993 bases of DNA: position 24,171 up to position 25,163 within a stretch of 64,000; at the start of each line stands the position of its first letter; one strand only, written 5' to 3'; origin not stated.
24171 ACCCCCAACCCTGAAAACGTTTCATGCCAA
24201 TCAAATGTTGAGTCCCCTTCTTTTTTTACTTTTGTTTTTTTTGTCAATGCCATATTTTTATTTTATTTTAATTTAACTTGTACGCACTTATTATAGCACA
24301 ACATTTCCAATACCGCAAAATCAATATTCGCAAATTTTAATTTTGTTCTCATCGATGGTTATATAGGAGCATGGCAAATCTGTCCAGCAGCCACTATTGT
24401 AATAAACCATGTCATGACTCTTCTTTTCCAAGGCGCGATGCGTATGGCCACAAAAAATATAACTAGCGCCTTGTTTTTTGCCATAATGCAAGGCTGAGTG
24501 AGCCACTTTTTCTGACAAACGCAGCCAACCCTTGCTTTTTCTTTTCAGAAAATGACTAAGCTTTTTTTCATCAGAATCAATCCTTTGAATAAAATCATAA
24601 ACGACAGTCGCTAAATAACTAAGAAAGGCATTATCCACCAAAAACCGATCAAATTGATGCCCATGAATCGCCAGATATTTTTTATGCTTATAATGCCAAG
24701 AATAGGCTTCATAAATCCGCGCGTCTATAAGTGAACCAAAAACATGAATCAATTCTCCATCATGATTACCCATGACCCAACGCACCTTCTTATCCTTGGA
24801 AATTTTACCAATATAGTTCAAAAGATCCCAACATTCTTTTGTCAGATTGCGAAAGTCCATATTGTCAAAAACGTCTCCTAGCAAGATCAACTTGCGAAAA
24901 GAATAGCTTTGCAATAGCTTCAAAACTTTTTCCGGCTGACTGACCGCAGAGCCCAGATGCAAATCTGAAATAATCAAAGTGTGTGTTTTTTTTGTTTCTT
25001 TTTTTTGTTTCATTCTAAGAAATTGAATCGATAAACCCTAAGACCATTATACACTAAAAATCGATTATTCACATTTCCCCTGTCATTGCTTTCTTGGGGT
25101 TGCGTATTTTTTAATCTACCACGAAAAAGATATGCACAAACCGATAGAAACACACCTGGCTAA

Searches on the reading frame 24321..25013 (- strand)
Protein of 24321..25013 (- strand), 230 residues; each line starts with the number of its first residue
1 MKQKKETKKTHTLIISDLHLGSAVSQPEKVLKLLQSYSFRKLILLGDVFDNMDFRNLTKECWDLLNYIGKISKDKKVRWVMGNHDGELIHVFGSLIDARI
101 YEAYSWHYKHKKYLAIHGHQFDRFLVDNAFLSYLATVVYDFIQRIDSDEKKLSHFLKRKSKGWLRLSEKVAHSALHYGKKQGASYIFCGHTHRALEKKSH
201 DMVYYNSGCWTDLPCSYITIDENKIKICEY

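Call 40: find_encoding_contigs(protein=window:24321-25013:-, flank=10000, max_places=1)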
Protein window:24321-25013:- (230 aa): 6 contigs read that carry it; 1 place shown.
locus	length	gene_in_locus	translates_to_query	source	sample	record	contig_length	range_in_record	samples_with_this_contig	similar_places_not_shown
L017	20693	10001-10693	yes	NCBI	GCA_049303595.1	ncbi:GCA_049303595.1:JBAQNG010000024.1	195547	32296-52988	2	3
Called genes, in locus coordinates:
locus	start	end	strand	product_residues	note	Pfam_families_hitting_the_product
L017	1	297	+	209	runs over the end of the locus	PF05711:TylF, PF13578:Methyltransf_24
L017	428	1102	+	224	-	-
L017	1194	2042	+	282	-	PF02498:Bro-N (weak)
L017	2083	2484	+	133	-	PF03073:TspO_MBR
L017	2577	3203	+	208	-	PF12686:DUF3800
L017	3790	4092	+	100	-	-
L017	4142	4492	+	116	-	-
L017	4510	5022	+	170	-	-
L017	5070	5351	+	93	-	-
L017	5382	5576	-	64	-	-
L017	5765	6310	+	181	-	PF00702:Hydrolase, PF13419:HAD_2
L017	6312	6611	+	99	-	PF06961:DUF1294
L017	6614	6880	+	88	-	PF01541:GIY-YIG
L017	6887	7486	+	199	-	PF13328:HD_4, PF01966:HD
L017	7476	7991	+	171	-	-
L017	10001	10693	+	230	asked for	PF00149:Metallophos, PF12850:Metallophos_2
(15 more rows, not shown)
